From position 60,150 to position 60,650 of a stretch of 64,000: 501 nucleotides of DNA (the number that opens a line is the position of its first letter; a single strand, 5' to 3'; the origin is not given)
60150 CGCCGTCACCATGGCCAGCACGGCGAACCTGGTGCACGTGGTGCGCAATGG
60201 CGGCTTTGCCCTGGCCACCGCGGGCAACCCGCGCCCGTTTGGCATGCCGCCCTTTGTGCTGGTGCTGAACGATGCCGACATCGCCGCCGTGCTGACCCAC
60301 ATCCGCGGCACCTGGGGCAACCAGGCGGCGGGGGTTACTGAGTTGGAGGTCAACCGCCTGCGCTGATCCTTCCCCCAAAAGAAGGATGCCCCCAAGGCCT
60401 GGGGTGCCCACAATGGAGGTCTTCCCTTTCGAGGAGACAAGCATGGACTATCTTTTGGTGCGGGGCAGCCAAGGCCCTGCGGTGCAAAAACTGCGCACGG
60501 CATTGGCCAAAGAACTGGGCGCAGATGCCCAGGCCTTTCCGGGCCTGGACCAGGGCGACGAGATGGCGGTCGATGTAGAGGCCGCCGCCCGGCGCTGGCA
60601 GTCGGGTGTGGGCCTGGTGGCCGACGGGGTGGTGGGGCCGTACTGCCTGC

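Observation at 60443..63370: One polypeptide without a signal peptide carries a PG anchor plus glycan-, peptide- and ester-cleaving modules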

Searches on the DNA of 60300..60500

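Call 92: search_rna_families(source=window, start=60300, end=60500, threshold=evalue, max_evalue=1)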
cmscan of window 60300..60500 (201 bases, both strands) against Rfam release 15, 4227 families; matches with E-value up to 1: 2.
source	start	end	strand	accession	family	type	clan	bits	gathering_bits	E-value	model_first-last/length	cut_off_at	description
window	60329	60402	+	RF03086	chrB-b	Cis-reg;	-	16.6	36.5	0.18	1-49/49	no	chrB-b RNA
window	60327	60410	+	RF01930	bxd_2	Gene; lncRNA;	-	12.6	80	0.91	1-91/91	no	Bithoraxoid conserved region 2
